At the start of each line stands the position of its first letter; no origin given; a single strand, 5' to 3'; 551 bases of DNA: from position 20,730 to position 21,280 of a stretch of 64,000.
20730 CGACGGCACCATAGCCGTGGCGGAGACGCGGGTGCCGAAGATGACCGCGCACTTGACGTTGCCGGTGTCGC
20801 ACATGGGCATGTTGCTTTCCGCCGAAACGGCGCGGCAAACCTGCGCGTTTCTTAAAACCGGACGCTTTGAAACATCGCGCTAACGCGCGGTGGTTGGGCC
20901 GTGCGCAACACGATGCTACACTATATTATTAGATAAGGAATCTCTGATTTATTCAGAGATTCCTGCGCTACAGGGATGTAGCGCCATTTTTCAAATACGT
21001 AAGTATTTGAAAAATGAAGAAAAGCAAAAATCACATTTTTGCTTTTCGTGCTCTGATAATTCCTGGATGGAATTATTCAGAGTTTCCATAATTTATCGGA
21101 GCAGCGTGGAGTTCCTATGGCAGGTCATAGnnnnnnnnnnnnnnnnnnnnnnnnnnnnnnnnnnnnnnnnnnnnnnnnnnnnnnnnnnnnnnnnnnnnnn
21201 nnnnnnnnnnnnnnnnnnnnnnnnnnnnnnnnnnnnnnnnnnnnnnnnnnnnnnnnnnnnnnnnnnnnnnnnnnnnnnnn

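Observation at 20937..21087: Family of ~150-bp modular multi-hairpin intergenic elements (4 copies in 64 kb, both orientations)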

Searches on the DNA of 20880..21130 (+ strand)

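Call 29: search_dna_similar(query=window:20933-21091:+, collection=plasmids, mode=distant, max_evalue=0.01, max_rows=30)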
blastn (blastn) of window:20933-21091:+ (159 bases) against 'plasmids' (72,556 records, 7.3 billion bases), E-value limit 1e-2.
No match.

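Call 46: build_rna_model(alignment_id=A2, structure=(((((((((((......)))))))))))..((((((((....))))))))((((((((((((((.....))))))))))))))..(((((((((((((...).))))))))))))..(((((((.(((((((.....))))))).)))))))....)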
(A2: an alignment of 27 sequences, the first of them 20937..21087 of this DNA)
Model R1 built from alignment A2 (27 sequences, 156 columns); structure: as given.
model positions 152; base pairs 60; branch points 4; effective number of sequences 1.85; information 0.59 bits per position. Calibrated on 0.2 Mb of random sequence (short: E-values are rough).
structure used (alignment columns):
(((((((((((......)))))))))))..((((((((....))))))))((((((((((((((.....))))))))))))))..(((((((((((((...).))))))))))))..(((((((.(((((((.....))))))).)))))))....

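Call 47: search_with_rna_model(model_id=R1, sources=[window, L005, L007, L008, L009, L010, L011, L013, L014, L016, L017, L018, L020, L022, L023, L024, L025, L026, L029, L030, L031, L032, L033, L034, L036, L037, L038, L039, L042, L043, L044, L047, L048, L050, L051, L054, L055, L057, L058, L061, L063, L064, L065, L066, L067, L071, L072, L075, L076, L077, L078, L079, L080, L086, L088, L089, L092, L093, L094, L095, L096, L097, L100, L101, L102, L103, L110, L112, L113, L114, L115, L056, L052, L087, L045, L006, L068], max_evalue=0.001, make_alignment=true)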
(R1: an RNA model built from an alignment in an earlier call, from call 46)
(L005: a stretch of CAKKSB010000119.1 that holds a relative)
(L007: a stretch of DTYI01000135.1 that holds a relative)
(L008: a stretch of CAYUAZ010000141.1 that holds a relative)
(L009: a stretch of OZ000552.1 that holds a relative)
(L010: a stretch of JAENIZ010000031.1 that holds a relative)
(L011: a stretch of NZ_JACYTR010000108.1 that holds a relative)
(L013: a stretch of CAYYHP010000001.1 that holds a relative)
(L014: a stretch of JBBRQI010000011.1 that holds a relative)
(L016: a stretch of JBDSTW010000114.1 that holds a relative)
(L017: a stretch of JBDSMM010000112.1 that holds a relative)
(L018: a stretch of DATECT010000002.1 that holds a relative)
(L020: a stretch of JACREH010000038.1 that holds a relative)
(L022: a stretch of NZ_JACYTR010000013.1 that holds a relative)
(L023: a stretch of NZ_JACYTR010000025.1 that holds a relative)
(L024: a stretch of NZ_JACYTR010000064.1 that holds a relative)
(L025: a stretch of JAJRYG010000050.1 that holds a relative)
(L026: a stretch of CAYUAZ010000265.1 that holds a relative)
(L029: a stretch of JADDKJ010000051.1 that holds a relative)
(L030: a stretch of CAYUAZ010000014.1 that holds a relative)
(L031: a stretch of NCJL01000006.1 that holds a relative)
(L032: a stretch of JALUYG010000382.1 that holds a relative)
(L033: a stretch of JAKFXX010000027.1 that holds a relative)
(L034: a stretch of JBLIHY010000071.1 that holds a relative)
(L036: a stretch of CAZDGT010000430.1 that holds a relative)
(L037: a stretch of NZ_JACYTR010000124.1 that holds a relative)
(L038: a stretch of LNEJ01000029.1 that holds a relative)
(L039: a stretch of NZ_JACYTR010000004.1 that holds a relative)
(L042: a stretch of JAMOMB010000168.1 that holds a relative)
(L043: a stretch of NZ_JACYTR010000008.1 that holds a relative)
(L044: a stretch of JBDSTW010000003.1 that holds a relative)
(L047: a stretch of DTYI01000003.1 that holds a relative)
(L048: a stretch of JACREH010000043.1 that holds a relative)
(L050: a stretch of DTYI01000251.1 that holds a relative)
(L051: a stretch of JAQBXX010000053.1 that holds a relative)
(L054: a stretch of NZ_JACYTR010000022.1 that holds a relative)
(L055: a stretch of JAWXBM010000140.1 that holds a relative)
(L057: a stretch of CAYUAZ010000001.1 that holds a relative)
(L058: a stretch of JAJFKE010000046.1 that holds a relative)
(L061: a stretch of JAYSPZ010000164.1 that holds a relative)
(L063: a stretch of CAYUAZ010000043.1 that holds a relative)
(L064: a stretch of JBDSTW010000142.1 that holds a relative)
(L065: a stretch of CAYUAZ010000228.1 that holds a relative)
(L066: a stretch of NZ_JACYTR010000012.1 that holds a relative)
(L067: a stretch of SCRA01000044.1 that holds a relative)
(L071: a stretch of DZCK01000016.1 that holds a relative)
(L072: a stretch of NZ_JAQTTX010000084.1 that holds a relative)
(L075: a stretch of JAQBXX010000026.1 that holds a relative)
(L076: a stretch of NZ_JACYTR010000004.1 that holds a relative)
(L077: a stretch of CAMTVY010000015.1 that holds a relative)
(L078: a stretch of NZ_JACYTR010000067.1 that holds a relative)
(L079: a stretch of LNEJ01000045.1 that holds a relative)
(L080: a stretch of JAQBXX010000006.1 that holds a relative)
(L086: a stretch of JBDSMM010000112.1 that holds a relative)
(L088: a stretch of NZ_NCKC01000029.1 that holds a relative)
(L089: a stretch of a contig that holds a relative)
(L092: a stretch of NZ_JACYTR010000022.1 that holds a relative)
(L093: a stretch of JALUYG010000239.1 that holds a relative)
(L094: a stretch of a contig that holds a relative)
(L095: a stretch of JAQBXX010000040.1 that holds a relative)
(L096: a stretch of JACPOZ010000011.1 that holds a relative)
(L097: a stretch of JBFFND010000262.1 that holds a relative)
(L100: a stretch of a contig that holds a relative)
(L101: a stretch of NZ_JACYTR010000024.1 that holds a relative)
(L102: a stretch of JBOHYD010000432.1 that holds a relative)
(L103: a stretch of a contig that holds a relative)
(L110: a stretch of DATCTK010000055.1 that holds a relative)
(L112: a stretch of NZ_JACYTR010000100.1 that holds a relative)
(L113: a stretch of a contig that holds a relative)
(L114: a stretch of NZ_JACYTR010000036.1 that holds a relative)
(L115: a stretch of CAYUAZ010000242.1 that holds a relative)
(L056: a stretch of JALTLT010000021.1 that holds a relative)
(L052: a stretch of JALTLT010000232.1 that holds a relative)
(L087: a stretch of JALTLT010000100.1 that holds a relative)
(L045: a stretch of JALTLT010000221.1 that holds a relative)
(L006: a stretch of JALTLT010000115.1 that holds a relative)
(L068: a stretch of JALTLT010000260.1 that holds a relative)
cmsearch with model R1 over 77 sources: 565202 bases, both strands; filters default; matches with E-value up to 0.001: 183.
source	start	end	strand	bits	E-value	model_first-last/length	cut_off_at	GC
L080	6790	6940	-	176.4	3e-53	1-152/152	no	0.38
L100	2505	2655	+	174.8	9.8e-53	1-152/152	no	0.37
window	20937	21087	+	172.7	4.3e-52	1-152/152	no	0.36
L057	2876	3027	+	172.4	5.3e-52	1-152/152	no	0.43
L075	925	1075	-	172.2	6.1e-52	1-152/152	no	0.36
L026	248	398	-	163.1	4.6e-49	1-152/152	no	0.43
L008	2261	2412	-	160.7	2.7e-48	1-152/152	no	0.38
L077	2841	2991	+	158.7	1.2e-47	1-152/152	no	0.39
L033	2827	2978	+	158.1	1.9e-47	1-152/152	no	0.39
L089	2655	2805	+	156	8.1e-47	1-152/152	no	0.4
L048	4820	4970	+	154.4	2.7e-46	1-152/152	no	0.49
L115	709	860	-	153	7.5e-46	1-152/152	no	0.39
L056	4059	4209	+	153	7.6e-46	1-152/152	no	0.48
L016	674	824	+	152.3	1.3e-45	1-152/152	no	0.36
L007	3828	3978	+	151.8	1.8e-45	1-152/152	no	0.42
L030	6054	6204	-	149.5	9.3e-45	1-152/152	no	0.4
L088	1539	1689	+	149.4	1e-44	1-152/152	no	0.4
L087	5937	6087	+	148.5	2e-44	1-152/152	no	0.49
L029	3615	3764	-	148.4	2.1e-44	1-152/152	no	0.39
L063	4054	4203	+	147.6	3.9e-44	1-152/152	no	0.4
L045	2559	2709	+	143.1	9.9e-43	1-152/152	no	0.48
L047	359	509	-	142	2.3e-42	1-152/152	no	0.38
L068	3738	3889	+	135.7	2.2e-40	1-152/152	no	0.47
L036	263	413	-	134.6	4.7e-40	1-152/152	no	0.46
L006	1044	1194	+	134.3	6.2e-40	1-152/152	no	0.52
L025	1911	2060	-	129.4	2.1e-38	1-152/152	no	0.42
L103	1869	2015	+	125.1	4.8e-37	1-152/152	no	0.41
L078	4691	4842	-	122.1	4.4e-36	1-152/152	no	0.55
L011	5401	5552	-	121.2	8.4e-36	1-152/152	no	0.56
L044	829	1049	-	121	9.5e-36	1-152/152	no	0.46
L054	3775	3926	-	120.9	1e-35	1-152/152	no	0.57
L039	3817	3968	+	120.8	1.1e-35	1-152/152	no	0.55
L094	268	469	-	119.4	3.1e-35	1-152/152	no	0.45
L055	6967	7132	+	118.7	5e-35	1-152/152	no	0.42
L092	6775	6926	-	118.1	7.8e-35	1-152/152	no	0.56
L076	3009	3159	-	117.8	1e-34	1-152/152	no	0.56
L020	2672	2836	+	117.3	1.4e-34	1-152/152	no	0.46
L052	677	827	-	116.6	2.3e-34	1-152/152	no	0.56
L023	4000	4150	-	114.9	8.5e-34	1-152/152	no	0.53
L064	835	969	-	114.8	8.5e-34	1-152/152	no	0.41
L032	1312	1464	-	114.8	9e-34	1-152/152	no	0.44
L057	16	140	-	108.6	8.2e-32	1-152/152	no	0.46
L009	3561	3715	+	106.5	3.7e-31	1-152/152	no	0.39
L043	333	483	-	105.4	8e-31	1-152/152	no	0.56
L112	5066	5217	-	105.4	8.1e-31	1-152/152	no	0.55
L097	332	496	+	101.4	1.5e-29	1-152/152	no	0.39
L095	6445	6589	-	101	2.1e-29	1-152/152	no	0.41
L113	4919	5010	+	98.6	1.1e-28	1-92/152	3'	0.36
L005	6521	6721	+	90.9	3.2e-26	1-152/152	no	0.52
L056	2132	2292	+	88.5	1.8e-25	1-152/152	no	0.52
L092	4901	5040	+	86.8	6.5e-25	1-152/152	no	0.54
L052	4156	4289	-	85.6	1.5e-24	1-152/152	no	0.53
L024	738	924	-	85.1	2.2e-24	1-152/152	no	0.58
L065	1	102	-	84.9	2.6e-24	1-102/152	3'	0.34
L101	2951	3071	+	83.7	6e-24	1-152/152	no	0.56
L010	2682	2888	+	83.7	6.1e-24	1-152/152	no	0.46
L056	7283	7416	-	81.7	2.6e-23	1-152/152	no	0.53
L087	4052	4188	+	81.1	4.1e-23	1-152/152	no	0.56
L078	4596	4686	-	75.7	2e-21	1-152/152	no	0.53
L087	6909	7070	+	74.9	3.7e-21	1-152/152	no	0.55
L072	1436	1584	+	74.5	4.7e-21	1-152/152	no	0.52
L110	6263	6445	-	73.4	1.1e-20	1-152/152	no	0.39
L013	1583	1734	-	71.5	4.3e-20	1-152/152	no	0.69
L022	6835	6989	-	70.4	9.8e-20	1-152/152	no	0.57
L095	6412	6551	+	68.1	5e-19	1-152/152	no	0.36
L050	1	73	-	67.5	7.7e-19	1-73/152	3'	0.49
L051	2508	2570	+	67.4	8.6e-19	1-63/152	3'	0.44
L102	1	76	-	67.1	1.1e-18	1-76/152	3'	0.53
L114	7398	7482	-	60.9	9.5e-17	1-152/152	no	0.51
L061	4806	4943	+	57.6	1.1e-15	1-152/152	no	0.46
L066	10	160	+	55.5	4.9e-15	1-152/152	no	0.6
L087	2110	2224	-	54.3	1.2e-14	1-152/152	no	0.56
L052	801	926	+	52.4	4.7e-14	1-152/152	no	0.48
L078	4659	4801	+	50.3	2.2e-13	1-152/152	no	0.53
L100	2389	2531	-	49.9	3e-13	1-152/152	no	0.53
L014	694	809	+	47.2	2.1e-12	1-152/152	no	0.64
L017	1488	1629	+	43.4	3.4e-11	1-152/152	no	0.52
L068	483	642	-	42.8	4.9e-11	1-152/152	no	0.59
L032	1438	1583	+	42.6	5.9e-11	1-152/152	no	0.49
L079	1122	1270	+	42.1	8.8e-11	1-152/152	no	0.44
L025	2034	2180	+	40.7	2.4e-10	1-152/152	no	0.48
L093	672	809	+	40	4e-10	1-152/152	no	0.47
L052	848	994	-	39.6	5.3e-10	1-152/152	no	0.57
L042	1318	1404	+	39.4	6.1e-10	1-152/152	no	0.54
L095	6321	6438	-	39.1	7.4e-10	1-152/152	no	0.48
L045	7158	7317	+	38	1.7e-09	1-152/152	no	0.59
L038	179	311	+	37.5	2.4e-09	1-152/152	no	0.5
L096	5524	5605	+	36.8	3.9e-09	1-152/152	no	0.46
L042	1203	1344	-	36.4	5.5e-09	1-152/152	no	0.52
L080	6914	7028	+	33.1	5.9e-08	1-152/152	no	0.5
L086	1649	1732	+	33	6.2e-08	1-152/152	no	0.52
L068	3591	3764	-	32.8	7.6e-08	1-152/152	no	0.51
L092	4794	4928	-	32.7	7.6e-08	1-152/152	no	0.57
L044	1023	1158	+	31.4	2e-07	1-152/152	no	0.46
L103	1781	1895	-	31.1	2.4e-07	1-152/152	no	0.47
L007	3718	3854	-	30.5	3.9e-07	1-152/152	no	0.31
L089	2574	2681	-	30.4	4.3e-07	1-152/152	no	0.44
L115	834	962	+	30.2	4.9e-07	1-152/152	no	0.36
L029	3656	3764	+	30.1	5.2e-07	1-152/152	no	0.39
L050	47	247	+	30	5.8e-07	1-152/152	no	0.38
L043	456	553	+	30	5.8e-07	1-152/152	no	0.52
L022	6962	7046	+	29.9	6e-07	1-152/152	no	0.55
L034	6159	6185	+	29.9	6.1e-07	1-27/152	no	0.37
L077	2717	2867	-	29.6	7.7e-07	1-152/152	no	0.54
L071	529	633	+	29.4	8.6e-07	1-152/152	no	0.54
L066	10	37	-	29.1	1.1e-06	1-27/152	no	0.39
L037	213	300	-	29.1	1.1e-06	1-152/152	no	0.48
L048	4696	4846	-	29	1.1e-06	1-152/152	no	0.44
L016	674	700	-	29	1.1e-06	1-27/152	no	0.37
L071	529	555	-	29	1.1e-06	1-27/152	no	0.37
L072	2604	2630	+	29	1.1e-06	1-27/152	no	0.37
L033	2827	2853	-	28.9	1.3e-06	1-27/152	no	0.41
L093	672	698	-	28.8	1.4e-06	1-27/152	no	0.41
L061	4743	4832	-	28.8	1.4e-06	1-152/152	no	0.4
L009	3561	3587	-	28.7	1.4e-06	1-27/152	no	0.37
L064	943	969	+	28.7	1.4e-06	1-27/152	no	0.37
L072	2604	2630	-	28.7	1.4e-06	1-27/152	no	0.37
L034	6159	6185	-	28.7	1.4e-06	1-27/152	no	0.37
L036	387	413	+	28.6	1.6e-06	1-27/152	no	0.37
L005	6521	6547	-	28.4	1.8e-06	1-27/152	no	0.37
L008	2386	2412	+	28.4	1.8e-06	1-27/152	no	0.37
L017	1488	1514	-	28.4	1.8e-06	1-27/152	no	0.37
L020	2672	2698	-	28.4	1.8e-06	1-27/152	no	0.37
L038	179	205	-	28.4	1.8e-06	1-27/152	no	0.37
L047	483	509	+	28.4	1.8e-06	1-27/152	no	0.37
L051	2508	2534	-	28.4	1.8e-06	1-27/152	no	0.37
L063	4054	4080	-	28.4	1.8e-06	1-27/152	no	0.37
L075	1049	1075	+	28.4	1.8e-06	1-27/152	no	0.37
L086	1649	1675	-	28.4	1.8e-06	1-27/152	no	0.37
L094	443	469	+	28.4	1.8e-06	1-27/152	no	0.37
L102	50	76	+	28.4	1.8e-06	1-27/152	no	0.37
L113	4919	4945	-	28.4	1.8e-06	1-27/152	no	0.37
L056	4059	4085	-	28.4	1.8e-06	1-27/152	no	0.37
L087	5937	5963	-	28.4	1.8e-06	1-27/152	no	0.37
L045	2559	2585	-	28.4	1.8e-06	1-27/152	no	0.37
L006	1044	1070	-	28.4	1.8e-06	1-27/152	no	0.37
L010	2632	2708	-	28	2.4e-06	1-152/152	no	0.34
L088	1447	1565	-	27.8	2.7e-06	1-152/152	no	0.5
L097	332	358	-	27.6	3.2e-06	1-27/152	no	0.41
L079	1122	1148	-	27.5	3.5e-06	1-27/152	no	0.41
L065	76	102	+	27.3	4e-06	1-27/152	no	0.41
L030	6178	6204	+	27.3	4.1e-06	1-27/152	no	0.41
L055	6967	6993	-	27.1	4.7e-06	1-27/152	no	0.37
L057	2826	2902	-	26.4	7.5e-06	1-152/152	no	0.45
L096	5524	5550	-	26.4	7.7e-06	1-27/152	no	0.44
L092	6899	7063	+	25.9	1.1e-05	1-152/152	no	0.61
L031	4633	4660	+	25.6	1.4e-05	1-27/152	no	0.36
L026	372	398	+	25.5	1.5e-05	1-27/152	no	0.44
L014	566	721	-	25.3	1.8e-05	1-152/152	no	0.56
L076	3132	3271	+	25.2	1.8e-05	1-152/152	no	0.54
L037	273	377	+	24.9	2.3e-05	1-152/152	no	0.5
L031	4633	4660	-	24.9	2.3e-05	1-27/152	no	0.36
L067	281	456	+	24.7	2.7e-05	1-152/152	no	0.63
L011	5525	5552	+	24.4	3.3e-05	1-27/152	no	0.43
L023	4123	4150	+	24.4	3.3e-05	1-27/152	no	0.43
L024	897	924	+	24.4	3.3e-05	1-27/152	no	0.43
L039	3817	3844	-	24.4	3.3e-05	1-27/152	no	0.43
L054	3899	3926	+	24.4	3.3e-05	1-27/152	no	0.43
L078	4815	4842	+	24.4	3.3e-05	1-27/152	no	0.43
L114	7455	7482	+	24.4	3.3e-05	1-27/152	no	0.43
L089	2699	2817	-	24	4.5e-05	1-152/152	no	0.36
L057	115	140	+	23.2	8e-05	1-27/152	no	0.38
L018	2264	2289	+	22.9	9.7e-05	1-27/152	no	0.42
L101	2951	2978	-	22.9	9.8e-05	1-27/152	no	0.46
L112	5190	5217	+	22.9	9.8e-05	1-27/152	no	0.46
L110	6420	6537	+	22.7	0.00012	1-152/152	no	0.36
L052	4096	4223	+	22.6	0.00012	1-152/152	no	0.59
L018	2264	2289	-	22.5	0.00014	1-27/152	no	0.42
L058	7335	7362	+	22.4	0.00014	1-27/152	no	0.43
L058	7335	7362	-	22.4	0.00014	1-27/152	no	0.43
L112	4813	4932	+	22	0.00019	1-152/152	no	0.54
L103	1913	2044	-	21.8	0.00021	1-152/152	no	0.43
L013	1707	1734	+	21.5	0.00027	1-27/152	no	0.54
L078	6866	7009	+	20.8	0.00047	1-152/152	no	0.65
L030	6054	6161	+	20.7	0.00048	1-152/152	no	0.36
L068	676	817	-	20.7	0.0005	1-152/152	no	0.68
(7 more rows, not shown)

Alignment A3: 150 matches aligned to the model, 512 columns, each read 5' to 3' on its own strand. Consensus structure (alignment columns), stored with it:
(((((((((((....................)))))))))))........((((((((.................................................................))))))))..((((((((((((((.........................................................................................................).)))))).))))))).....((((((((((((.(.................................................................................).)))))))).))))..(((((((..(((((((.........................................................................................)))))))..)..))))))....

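Call 48: search_with_rna_model(model_id=R1, sources=[window, L005, L007, L008, L009, L010, L011, L013, L016, L020, L023, L025, L026, L029, L030, L032, L033, L036, L039, L043, L044, L047, L048, L054, L055, L057, L063, L064, L075, L076, L077, L078, L080, L088, L089, L092, L094, L095, L097, L100, L103, L112, L115, L056, L052, L087, L045, L006, L068], max_evalue=1e-28, make_alignment=true)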
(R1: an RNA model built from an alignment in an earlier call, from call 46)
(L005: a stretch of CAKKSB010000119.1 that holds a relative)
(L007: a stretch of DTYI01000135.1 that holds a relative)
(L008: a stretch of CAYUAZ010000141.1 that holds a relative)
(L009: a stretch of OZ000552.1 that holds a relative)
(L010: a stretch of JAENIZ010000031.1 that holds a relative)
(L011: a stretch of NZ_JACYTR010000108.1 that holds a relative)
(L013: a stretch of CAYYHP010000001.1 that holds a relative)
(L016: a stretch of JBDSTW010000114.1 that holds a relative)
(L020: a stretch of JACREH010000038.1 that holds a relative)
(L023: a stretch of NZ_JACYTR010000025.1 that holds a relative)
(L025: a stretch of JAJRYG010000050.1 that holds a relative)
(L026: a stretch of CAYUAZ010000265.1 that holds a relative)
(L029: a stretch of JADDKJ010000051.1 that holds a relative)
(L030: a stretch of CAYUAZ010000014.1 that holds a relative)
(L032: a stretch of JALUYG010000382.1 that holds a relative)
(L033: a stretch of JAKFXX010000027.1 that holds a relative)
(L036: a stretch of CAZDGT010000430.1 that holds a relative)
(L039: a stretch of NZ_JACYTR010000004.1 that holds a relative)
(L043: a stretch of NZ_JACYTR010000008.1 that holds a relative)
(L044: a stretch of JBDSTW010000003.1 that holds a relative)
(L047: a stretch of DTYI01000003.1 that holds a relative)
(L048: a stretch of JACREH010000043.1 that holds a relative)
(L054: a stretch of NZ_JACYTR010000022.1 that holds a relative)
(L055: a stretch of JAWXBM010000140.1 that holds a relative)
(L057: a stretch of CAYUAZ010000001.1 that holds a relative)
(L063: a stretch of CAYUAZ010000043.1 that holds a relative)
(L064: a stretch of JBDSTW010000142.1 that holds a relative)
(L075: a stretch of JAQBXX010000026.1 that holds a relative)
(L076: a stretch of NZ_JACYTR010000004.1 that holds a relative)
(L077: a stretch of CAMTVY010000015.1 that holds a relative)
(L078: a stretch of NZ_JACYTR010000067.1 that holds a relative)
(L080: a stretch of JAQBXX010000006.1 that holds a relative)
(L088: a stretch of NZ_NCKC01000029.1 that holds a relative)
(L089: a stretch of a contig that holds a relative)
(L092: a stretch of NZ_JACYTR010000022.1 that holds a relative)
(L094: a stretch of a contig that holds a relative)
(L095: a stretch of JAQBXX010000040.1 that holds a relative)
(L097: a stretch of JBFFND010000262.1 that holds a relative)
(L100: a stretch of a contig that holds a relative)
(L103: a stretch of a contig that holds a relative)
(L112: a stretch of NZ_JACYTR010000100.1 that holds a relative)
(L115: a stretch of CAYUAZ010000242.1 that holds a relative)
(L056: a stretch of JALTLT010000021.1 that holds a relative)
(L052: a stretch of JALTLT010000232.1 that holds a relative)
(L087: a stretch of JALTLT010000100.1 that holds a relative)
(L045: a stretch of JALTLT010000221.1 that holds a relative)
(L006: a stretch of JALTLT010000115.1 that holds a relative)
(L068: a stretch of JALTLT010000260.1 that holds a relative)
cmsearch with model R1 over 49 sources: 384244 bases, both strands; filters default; matches with E-value up to 1e-28: 48.
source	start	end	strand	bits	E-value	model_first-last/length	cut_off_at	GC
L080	6790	6940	-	176.4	2.1e-53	1-152/152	no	0.38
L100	2505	2655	+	174.8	6.7e-53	1-152/152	no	0.37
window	20937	21087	+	172.7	3e-52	1-152/152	no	0.36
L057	2876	3027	+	172.4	3.6e-52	1-152/152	no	0.43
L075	925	1075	-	172.2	4.1e-52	1-152/152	no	0.36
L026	248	398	-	163.1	3.1e-49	1-152/152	no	0.43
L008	2261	2412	-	160.7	1.8e-48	1-152/152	no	0.38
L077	2841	2991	+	158.7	7.8e-48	1-152/152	no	0.39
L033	2827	2978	+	158.1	1.3e-47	1-152/152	no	0.39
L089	2655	2805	+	156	5.5e-47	1-152/152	no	0.4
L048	4820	4970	+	154.4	1.8e-46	1-152/152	no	0.49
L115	709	860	-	153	5.1e-46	1-152/152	no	0.39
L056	4059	4209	+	153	5.2e-46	1-152/152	no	0.48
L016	674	824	+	152.3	8.7e-46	1-152/152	no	0.36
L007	3828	3978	+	151.8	1.2e-45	1-152/152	no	0.42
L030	6054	6204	-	149.5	6.3e-45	1-152/152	no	0.4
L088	1539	1689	+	149.4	6.9e-45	1-152/152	no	0.4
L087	5937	6087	+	148.5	1.3e-44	1-152/152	no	0.49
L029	3615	3764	-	148.4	1.4e-44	1-152/152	no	0.39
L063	4054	4203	+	147.6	2.6e-44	1-152/152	no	0.4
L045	2559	2709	+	143.1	6.7e-43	1-152/152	no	0.48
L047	359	509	-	142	1.6e-42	1-152/152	no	0.38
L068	3738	3889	+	135.7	1.5e-40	1-152/152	no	0.47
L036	263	413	-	134.6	3.2e-40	1-152/152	no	0.46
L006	1044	1194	+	134.3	4.2e-40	1-152/152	no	0.52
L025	1911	2060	-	129.4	1.4e-38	1-152/152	no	0.42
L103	1869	2015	+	125.1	3.2e-37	1-152/152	no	0.41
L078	4691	4842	-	122.1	3e-36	1-152/152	no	0.55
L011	5401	5552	-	121.2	5.7e-36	1-152/152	no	0.56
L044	829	1049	-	121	6.5e-36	1-152/152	no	0.46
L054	3775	3926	-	120.9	7.1e-36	1-152/152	no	0.57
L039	3817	3968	+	120.8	7.4e-36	1-152/152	no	0.55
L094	268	469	-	119.4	2.1e-35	1-152/152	no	0.45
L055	6967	7132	+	118.7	3.4e-35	1-152/152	no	0.42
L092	6775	6926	-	118.1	5.3e-35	1-152/152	no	0.56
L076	3009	3159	-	117.8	6.9e-35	1-152/152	no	0.56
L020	2672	2836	+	117.3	9.6e-35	1-152/152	no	0.46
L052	677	827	-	116.6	1.6e-34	1-152/152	no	0.56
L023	4000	4150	-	114.9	5.8e-34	1-152/152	no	0.53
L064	835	969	-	114.8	5.8e-34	1-152/152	no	0.41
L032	1312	1464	-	114.8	6.1e-34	1-152/152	no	0.44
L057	16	140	-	108.6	5.6e-32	1-152/152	no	0.46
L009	3561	3715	+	106.5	2.5e-31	1-152/152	no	0.39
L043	333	483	-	105.4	5.4e-31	1-152/152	no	0.56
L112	5066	5217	-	105.4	5.5e-31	1-152/152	no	0.55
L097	332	496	+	101.4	1e-29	1-152/152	no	0.39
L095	6445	6589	-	101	1.4e-29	1-152/152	no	0.41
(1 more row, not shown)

Alignment A4: 48 matches aligned to the model, 347 columns, each read 5' to 3' on its own strand. Consensus structure (alignment columns), stored with it:
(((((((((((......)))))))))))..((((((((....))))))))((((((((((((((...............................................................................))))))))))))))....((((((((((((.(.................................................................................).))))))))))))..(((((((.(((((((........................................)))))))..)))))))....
